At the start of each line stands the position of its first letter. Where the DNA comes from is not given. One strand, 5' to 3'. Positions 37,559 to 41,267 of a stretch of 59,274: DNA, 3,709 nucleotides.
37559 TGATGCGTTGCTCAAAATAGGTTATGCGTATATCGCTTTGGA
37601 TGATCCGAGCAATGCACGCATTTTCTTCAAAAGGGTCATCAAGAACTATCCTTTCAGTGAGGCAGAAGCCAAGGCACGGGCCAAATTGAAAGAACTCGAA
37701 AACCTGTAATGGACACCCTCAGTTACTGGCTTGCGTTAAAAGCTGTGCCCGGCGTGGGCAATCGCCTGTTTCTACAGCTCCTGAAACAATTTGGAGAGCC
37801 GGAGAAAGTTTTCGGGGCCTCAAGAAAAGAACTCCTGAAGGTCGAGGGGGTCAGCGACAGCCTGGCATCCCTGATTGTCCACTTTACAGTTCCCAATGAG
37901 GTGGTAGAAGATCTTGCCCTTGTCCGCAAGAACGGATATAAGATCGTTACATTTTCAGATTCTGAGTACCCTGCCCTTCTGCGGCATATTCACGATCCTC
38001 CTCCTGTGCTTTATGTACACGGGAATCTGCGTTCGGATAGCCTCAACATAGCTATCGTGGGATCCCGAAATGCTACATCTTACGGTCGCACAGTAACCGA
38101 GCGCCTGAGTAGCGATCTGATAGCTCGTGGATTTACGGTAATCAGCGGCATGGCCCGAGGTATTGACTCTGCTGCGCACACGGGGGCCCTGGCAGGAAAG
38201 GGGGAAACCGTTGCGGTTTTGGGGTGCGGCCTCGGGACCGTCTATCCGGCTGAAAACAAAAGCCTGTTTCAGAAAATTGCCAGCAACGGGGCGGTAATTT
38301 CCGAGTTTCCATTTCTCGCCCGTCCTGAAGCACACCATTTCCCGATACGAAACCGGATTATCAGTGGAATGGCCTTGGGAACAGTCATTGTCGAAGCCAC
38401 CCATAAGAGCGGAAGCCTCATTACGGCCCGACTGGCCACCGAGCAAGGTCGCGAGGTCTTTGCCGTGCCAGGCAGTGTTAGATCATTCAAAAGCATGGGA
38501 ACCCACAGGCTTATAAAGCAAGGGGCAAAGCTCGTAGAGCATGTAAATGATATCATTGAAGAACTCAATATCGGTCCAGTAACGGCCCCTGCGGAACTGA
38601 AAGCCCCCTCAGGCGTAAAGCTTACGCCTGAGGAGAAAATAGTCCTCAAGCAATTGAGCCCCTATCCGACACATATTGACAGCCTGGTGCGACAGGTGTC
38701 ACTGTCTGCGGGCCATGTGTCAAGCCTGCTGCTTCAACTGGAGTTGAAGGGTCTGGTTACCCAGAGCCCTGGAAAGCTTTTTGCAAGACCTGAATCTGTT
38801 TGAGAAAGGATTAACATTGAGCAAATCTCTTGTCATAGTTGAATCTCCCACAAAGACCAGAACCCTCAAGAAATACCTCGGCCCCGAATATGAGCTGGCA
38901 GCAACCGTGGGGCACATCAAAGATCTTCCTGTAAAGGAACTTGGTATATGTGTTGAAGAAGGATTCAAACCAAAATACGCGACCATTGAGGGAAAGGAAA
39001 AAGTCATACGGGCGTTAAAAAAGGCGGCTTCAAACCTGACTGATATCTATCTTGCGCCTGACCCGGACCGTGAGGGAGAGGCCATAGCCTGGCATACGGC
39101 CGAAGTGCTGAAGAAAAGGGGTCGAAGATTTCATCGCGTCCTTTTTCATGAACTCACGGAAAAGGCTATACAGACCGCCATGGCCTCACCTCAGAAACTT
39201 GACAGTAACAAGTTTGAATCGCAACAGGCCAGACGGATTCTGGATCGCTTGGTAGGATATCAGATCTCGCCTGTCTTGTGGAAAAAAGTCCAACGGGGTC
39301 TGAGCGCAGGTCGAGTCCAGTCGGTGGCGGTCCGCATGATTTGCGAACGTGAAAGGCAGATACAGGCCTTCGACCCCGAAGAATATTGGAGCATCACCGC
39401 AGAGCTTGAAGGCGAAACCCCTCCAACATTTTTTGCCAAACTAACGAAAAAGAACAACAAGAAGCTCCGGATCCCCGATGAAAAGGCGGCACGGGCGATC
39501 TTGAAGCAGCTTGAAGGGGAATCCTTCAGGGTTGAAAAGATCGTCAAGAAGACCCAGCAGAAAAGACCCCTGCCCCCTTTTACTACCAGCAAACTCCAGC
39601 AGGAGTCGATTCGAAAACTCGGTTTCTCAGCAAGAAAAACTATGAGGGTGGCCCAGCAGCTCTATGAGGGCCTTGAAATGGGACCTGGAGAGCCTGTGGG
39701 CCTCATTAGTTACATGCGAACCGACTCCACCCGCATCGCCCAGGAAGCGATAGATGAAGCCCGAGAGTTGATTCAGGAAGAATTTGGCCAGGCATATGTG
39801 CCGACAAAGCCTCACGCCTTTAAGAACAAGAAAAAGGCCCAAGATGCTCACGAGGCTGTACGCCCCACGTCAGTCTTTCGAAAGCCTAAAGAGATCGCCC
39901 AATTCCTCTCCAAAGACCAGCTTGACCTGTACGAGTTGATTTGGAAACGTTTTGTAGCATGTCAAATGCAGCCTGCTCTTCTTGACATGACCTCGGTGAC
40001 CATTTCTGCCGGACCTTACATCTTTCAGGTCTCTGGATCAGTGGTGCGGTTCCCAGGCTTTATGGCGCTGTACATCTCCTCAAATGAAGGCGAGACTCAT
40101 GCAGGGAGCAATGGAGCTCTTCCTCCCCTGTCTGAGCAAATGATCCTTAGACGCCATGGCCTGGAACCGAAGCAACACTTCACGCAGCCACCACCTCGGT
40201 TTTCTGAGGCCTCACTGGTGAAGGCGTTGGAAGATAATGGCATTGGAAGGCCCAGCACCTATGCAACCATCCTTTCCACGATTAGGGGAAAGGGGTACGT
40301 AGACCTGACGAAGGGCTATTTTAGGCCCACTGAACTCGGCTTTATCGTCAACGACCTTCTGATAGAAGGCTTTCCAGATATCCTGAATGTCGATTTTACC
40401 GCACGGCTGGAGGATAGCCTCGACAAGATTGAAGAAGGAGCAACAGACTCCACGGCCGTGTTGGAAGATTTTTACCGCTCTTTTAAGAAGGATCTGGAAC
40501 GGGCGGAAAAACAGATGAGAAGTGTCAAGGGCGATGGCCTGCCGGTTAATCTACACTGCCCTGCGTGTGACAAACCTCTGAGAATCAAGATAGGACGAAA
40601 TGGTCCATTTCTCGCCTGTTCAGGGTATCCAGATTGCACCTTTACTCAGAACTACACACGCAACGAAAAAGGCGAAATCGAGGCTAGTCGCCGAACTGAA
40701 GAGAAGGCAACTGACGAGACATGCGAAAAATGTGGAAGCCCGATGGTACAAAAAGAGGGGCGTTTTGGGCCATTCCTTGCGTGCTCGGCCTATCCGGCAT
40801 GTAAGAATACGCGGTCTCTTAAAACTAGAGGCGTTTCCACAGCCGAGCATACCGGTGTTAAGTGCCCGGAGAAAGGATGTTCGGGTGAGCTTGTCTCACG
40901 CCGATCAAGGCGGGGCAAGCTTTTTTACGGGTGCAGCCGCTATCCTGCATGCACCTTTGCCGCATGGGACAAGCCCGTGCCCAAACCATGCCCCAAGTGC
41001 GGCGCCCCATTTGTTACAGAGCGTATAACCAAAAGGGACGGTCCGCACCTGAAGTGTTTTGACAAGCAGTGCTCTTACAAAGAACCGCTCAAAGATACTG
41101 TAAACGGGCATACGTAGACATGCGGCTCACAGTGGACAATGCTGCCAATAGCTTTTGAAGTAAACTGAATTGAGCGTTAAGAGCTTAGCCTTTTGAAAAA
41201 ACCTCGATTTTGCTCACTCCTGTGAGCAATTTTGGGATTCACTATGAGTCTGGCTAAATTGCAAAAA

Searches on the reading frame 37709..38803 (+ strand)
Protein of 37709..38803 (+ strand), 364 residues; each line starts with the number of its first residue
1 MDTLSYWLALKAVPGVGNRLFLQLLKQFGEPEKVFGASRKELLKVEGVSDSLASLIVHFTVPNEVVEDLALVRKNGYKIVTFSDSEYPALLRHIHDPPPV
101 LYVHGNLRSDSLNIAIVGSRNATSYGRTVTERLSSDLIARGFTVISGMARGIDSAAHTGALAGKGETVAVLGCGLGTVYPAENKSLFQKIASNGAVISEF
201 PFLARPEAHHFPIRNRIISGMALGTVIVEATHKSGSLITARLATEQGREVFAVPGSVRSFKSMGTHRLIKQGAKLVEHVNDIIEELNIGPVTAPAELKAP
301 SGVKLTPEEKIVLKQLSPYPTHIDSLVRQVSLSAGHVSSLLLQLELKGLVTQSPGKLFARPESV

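Call 50: search_protein_families(library=pfam, proteins=[window:37709-38803:+], max_evalue=0.01)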
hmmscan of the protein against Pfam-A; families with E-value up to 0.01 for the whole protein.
window:37709-38803:+ (364 aa): 5 families
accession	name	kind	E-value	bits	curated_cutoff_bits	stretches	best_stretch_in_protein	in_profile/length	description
PF02481.21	DNA_processg_A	-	1.3e-80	270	29.6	1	73-277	3-211/212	DNA recombination-mediator protein A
PF17782.7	DprA_WH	-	2.4e-17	63.2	22.9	1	299-356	4-61/61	DprA winged helix domain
PF14520.12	HHH_5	-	6.4e-07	30.2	27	1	9-57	3-52/57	Helix-hairpin-helix domain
PF00633.29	HHH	-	0.00025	21.2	24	0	33-57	4-28/30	Helix-hairpin-helix motif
PF12826.13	HHH_2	-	0.0012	19.4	27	1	13-59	8-54/64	Helix-hairpin-helix motif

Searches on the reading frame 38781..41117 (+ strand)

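Call 50: search_protein_families(library=pfam, proteins=[window:38781-41117:+], max_evalue=0.01)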
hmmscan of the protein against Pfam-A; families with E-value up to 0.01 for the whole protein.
window:38781-41117:+ (778 aa): 4 families
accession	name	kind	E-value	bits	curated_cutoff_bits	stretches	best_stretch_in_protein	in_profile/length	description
PF01131.25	Topoisom_bac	-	2.4e-124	415.9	35.1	1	140-561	2-410/411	DNA topoisomerase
PF01396.24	Zn_ribbon_Top1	-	1.1e-37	128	32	3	645-681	1-37/39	Topoisomerase DNA binding C4 zinc finger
PF01751.28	Toprim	-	1.6e-17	63.9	23.1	1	17-124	2-95/96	Toprim domain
PF06677.18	Auto_anti-p27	-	0.00099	19.6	24.1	0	644-661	14-33/40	Sjogren's syndrome/scleroderma autoantigen 1 (Autoantigen p27)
